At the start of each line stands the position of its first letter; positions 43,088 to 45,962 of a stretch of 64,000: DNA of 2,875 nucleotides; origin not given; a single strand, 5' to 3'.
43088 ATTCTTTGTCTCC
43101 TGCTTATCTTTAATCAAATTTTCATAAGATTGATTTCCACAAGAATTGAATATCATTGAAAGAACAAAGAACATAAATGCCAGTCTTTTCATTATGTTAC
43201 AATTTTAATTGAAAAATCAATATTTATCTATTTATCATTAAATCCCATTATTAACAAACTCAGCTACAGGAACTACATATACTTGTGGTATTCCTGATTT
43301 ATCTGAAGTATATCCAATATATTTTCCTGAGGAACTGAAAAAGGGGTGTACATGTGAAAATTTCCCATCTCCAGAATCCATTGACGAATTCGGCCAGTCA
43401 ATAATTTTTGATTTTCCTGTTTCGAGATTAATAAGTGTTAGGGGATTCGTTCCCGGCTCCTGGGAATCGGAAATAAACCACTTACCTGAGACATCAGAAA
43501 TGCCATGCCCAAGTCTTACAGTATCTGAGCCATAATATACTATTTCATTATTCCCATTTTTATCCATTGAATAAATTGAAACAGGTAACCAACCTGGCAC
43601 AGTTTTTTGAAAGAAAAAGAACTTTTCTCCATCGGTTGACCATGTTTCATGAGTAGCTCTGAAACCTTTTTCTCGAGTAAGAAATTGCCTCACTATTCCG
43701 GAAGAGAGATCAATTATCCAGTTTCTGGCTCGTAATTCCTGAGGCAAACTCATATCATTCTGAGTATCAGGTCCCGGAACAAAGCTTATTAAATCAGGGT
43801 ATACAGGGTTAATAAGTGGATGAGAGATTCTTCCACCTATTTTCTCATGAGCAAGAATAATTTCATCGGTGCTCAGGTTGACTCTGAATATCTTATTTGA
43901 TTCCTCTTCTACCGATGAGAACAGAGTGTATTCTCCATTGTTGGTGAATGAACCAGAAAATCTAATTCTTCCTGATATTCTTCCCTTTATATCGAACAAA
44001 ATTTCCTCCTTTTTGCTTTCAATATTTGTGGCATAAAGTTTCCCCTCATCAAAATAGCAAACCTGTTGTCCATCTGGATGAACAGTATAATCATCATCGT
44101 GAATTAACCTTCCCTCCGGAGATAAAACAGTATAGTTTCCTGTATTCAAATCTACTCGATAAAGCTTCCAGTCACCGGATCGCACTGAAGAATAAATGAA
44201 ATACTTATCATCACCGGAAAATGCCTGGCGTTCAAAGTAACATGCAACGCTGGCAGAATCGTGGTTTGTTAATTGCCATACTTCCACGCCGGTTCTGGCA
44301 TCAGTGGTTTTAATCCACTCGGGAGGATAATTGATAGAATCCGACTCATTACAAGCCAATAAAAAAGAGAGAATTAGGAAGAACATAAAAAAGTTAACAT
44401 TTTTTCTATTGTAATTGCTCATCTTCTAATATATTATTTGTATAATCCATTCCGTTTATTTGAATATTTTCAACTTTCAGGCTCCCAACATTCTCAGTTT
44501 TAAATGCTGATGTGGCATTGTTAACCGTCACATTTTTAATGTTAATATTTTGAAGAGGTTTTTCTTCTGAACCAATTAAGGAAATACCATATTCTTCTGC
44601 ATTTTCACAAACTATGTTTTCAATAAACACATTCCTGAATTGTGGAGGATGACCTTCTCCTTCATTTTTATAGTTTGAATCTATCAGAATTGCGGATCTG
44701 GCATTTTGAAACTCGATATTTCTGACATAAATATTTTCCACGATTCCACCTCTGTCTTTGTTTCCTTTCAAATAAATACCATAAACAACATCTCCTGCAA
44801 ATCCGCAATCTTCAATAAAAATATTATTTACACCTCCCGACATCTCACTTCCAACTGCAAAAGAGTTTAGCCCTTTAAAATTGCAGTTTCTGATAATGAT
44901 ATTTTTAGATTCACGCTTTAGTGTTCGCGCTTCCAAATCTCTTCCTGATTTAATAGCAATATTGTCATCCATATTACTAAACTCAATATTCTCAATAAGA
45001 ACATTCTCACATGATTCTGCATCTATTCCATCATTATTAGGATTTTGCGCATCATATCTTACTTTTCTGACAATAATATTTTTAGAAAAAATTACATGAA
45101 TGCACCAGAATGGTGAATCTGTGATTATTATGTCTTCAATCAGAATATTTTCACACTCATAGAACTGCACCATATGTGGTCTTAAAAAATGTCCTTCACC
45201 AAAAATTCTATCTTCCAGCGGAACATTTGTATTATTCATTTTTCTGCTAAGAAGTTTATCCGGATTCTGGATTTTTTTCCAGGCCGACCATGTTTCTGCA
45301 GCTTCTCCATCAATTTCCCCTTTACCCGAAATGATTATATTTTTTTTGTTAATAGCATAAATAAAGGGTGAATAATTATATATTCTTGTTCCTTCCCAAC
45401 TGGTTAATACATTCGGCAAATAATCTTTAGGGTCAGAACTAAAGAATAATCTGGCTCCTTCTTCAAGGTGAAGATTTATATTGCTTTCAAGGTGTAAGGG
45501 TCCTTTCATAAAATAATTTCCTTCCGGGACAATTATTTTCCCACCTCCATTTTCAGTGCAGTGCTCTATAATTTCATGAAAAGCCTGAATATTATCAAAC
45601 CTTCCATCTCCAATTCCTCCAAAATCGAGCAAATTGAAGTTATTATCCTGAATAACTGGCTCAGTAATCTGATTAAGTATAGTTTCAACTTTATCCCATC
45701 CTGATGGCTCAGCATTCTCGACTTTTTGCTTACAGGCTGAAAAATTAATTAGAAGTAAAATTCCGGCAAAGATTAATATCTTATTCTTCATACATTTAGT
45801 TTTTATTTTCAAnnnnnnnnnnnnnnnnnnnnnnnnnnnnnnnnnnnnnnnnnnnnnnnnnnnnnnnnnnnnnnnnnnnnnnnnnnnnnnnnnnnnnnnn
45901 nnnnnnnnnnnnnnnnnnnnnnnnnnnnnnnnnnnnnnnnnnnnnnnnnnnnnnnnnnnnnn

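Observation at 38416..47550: Six-gene operon coupling pectin-type glycan enzymes to three phosphatase-like or unknown lipoproteins: candidate novel utilisation system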

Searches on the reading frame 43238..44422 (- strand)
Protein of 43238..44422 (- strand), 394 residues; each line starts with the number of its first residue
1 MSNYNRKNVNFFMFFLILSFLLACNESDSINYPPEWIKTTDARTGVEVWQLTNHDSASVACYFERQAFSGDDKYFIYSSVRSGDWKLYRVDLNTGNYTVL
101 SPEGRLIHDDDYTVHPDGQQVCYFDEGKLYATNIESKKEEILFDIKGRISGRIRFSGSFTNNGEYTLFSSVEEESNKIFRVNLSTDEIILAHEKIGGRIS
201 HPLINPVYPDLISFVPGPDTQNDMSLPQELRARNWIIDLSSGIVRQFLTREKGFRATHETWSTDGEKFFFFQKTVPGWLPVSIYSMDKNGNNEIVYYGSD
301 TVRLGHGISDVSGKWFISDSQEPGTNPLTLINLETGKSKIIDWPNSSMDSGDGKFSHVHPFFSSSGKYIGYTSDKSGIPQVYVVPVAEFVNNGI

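Call 3: search_protein_families(library=pfam, proteins=[window:43238-44422:-], max_evalue=0.01)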
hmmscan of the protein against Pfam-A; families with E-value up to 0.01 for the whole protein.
window:43238-44422:- (394 aa): 2 families
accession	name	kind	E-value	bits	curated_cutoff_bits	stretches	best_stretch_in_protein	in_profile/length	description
PF14583.12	Pectate_lyase22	-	2.5e-15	56.5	30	1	40-389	15-385/386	Oligogalacturonate lyase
PF07676.18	PD40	-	3e-06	27.5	20.9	0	359-383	13-38/38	WD40-like Beta Propeller Repeat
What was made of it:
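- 43238..44422 (-): PL22-like beta-propeller lipoprotein (oligouronide lyase-like). Pfam PL22 scores 56 bits (call 3).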

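Call 18: search_protein_families(library=ncbifam, proteins=[window:43238-44422:-], max_evalue=0.01)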
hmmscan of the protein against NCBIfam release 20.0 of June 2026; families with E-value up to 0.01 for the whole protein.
window:43238-44422:- (394 aa): 2 families
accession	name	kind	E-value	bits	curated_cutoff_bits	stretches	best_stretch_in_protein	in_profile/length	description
TIGR02800.1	propeller_TolB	equivalog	7.6e-12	44.9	343.15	2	67-183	285-397/418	Tol-Pal system beta propeller repeat protein TolB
NF002183.0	PRK01029.1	equivalog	0.0013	17.8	405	0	358-387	284-313/429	Tol-Pal system protein TolB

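Call 62: search_solved_structures(query=window:43238-44422:-, max_evalue=0.01, show_alignments=2)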
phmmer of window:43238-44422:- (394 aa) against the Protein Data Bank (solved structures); distinct sequences matched with E-value up to 0.01: 11.
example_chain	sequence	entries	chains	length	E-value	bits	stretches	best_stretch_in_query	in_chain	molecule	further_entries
3pe7_A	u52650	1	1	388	1.6e-15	60.2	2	177-388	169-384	Oligogalacturonate lyase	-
3c5m_A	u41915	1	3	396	3.5e-10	42.7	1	177-388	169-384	Oligogalacturonate lyase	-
7mx5_A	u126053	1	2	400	0.0019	20.5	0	67-171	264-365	Tol-Pal system protein TolB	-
4r40_A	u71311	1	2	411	0.004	19.4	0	351-386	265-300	Protein TolB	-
4pwz_A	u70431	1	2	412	0.004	19.4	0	351-386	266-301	Protein TolB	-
4jml_A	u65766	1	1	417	0.0072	18.6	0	351-386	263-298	Protein TolB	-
1crz_A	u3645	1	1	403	0.0075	18.5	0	351-386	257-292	TOLB PROTEIN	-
2w8b_B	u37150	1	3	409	0.0079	18.5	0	352-386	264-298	PROTEIN TOLB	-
2w8b_A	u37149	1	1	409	0.0079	18.5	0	352-386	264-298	PROTEIN TOLB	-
7nst_E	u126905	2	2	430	0.0083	18.4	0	351-386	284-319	Tol-Pal system protein TolB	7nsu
2hqs_A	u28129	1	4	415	0.0083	18.4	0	351-386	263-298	Protein tolB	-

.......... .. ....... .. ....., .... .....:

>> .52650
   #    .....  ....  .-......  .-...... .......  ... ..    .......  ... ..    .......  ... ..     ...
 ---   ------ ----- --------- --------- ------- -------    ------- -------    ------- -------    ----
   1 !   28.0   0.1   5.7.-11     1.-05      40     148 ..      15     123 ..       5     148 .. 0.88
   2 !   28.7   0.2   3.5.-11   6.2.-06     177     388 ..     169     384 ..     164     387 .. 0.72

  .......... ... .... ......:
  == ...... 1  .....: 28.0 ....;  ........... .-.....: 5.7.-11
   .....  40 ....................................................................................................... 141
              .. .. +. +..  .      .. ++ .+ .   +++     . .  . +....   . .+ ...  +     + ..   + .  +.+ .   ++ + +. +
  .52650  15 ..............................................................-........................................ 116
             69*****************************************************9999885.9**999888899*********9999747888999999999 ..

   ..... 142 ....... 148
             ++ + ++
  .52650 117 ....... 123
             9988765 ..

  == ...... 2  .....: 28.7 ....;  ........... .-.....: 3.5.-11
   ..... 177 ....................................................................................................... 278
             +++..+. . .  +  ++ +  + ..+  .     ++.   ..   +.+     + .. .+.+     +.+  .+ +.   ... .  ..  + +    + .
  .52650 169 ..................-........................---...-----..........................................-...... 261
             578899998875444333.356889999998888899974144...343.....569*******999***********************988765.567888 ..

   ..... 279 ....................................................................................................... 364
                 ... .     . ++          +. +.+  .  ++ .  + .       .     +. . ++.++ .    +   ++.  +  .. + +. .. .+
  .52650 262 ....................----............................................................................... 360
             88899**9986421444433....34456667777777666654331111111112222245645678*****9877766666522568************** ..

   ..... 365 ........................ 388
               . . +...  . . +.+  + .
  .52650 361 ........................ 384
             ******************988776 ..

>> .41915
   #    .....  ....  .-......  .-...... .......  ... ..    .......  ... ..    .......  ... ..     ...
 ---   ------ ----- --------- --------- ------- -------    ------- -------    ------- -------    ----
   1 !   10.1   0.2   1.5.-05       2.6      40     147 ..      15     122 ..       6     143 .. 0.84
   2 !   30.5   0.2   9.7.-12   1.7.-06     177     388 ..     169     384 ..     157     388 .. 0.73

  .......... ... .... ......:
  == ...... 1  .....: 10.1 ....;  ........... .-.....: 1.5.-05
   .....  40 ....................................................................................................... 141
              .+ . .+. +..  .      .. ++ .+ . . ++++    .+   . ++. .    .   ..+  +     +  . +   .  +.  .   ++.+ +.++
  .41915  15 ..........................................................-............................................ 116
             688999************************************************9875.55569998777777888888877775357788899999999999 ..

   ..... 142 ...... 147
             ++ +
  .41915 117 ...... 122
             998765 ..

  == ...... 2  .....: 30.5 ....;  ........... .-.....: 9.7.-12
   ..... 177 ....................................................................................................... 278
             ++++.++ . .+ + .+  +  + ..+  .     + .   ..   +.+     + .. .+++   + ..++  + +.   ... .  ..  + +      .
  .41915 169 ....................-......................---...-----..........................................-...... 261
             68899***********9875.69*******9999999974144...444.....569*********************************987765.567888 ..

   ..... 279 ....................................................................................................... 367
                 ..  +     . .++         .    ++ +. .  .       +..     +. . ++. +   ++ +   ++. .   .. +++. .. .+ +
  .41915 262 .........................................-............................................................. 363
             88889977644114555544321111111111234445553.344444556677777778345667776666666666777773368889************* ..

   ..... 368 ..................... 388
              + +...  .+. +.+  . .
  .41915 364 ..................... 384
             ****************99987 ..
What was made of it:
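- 43238..44422 (-): In the alignment to Yersinia OGL 3pe7, His242, His287, His353, His355 and the Arg are kept and Gln350 is replaced by Lys (call 62).
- On PL22 oligogalacturonate lyase: All are kept except Gln350, which is replaced by Lys (call 62).
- GH105 and PL22 hits are present and the PL22 catalytic residues are kept (calls 3, 62).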

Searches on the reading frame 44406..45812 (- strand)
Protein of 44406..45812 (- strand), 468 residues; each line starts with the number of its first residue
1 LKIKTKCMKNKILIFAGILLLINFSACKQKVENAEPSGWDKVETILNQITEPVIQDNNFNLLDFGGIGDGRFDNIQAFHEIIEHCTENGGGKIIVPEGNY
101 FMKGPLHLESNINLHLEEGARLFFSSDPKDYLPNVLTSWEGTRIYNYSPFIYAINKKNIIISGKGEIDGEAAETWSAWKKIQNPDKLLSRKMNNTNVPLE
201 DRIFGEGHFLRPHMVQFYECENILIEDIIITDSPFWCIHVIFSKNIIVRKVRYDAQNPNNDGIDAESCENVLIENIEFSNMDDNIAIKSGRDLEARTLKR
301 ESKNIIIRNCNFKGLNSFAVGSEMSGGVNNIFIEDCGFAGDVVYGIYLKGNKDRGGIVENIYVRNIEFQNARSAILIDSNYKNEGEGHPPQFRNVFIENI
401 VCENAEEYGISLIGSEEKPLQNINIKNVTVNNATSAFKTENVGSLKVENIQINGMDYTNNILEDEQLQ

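Call 3: search_protein_families(library=pfam, proteins=[window:44406-45812:-], max_evalue=0.01)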
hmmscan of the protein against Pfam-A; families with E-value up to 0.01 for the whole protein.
window:44406-45812:- (468 aa): 3 families
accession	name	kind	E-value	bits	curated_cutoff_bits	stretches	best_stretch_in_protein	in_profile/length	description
PF00295.23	Glyco_hydro_28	-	8.7e-30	104.4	22.9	1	211-443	90-319/324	Glycosyl hydrolases family 28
PF12708.12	Pect-lyase_RHGA_epim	-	4.8e-16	59.6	27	2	59-114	2-58/213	Rhamnogalacturonase A/epimerase, pectate lyase-like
PF22816.2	CatAgl_D2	-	0.008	15.5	27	1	357-448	288-381/389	Alpha-1,3-glucanase catalytic domain D2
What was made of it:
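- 44406..45812 (-): GH28 lipoprotein, probably an exo-acting alpha-galacturonidase-like enzyme. Pfam GH28 scores 104 bits (call 3).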

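Call 18: search_protein_families(library=ncbifam, proteins=[window:44406-45812:-], max_evalue=0.01)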
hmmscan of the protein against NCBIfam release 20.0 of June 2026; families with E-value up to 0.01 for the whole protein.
window:44406-45812:- (468 aa): 6 families
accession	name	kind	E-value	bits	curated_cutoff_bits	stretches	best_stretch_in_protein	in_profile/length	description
NF049892.1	AlphdgalacturondseBT4155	equivalog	4.1e-101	338.9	800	1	41-451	33-453/454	alpha-d-galacturonidase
NF051860.1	PolglcturonPglAAgro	equivalog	4.4e-51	174.1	600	2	211-440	226-475/502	polygalacturonase PglA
NF049899.1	RhamgalacuronBT4153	equivalog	2.2e-43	148.5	650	1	23-454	10-432/432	rhamnogalacturonidase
NF051861.1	PolglcturonPglBAgro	equivalog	2.5e-38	132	600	1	74-443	11-361/437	polygalacturonase PglB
NF049898.1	RhamgalacuronBT4146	equivalog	3.5e-35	121.6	500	2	63-316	3-231/445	rhamnogalacturonidase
TIGR03805.1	beta_helix_1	subfamily_domain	0.00036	19.7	141.5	1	218-278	113-170/314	parallel beta-helix domain-containing protein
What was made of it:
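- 44406..45812 (-): The best NCBIfam model is the BT4155 alpha-D-galacturonidase, at 339 bits and below its equivalog cut-off of 800 (call 18).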
